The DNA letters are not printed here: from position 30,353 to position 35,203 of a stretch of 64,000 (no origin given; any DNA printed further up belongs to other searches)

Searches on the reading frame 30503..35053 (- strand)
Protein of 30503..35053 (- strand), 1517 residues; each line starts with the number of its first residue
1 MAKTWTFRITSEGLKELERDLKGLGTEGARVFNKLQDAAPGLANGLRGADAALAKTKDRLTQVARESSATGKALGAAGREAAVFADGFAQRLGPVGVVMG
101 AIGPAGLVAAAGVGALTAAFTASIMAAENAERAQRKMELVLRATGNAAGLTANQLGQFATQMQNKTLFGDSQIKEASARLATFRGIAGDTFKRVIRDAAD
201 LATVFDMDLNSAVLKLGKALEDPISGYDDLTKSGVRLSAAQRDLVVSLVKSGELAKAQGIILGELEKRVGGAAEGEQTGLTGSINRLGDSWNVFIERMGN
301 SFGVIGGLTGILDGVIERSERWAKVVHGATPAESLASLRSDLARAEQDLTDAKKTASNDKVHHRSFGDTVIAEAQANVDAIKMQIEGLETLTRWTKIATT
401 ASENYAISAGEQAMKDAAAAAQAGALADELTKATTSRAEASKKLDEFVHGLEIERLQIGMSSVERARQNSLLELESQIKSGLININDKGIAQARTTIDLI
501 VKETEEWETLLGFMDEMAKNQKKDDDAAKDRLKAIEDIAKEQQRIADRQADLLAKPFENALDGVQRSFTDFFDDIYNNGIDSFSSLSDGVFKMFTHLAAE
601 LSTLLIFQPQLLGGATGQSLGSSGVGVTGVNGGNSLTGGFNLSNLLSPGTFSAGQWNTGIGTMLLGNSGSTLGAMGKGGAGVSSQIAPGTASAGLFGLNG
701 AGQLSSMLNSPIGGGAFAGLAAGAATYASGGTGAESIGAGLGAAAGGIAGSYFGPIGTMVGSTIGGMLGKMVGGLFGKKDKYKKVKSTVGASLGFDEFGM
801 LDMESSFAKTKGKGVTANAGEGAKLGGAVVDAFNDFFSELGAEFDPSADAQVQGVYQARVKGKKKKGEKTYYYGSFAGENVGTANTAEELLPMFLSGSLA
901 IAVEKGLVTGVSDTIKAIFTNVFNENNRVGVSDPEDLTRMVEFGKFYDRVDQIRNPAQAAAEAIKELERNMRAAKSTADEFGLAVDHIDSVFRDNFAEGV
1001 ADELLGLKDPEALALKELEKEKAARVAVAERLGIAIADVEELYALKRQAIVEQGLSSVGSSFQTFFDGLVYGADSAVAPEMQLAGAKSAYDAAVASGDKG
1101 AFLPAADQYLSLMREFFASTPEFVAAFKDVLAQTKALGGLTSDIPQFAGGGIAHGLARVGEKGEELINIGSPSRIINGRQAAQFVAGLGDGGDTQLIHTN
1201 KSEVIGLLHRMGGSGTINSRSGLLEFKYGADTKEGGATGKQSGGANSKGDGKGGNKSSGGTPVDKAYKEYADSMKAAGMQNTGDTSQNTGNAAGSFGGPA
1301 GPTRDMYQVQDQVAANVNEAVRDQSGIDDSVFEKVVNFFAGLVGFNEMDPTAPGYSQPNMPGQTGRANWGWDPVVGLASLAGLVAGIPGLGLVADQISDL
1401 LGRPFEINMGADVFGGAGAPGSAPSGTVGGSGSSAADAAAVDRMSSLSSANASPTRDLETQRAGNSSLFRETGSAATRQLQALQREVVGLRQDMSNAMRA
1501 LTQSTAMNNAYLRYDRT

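Call 79: search_protein_families(library=pfam, proteins=[window:30503-35053:-], max_evalue=0.001)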
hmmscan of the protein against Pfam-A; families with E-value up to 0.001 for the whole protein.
window:30503-35053:- (1517 aa): 2 families
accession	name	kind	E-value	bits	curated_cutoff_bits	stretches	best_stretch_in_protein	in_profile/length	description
PF06791.18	TMP_2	-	5.3e-13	49.6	30.2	1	95-243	62-205/208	Prophage tail length tape measure protein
PF13488.11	Gly-zipper_Omp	-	0.00025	21.4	25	1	737-778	1-44/46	Glycine zipper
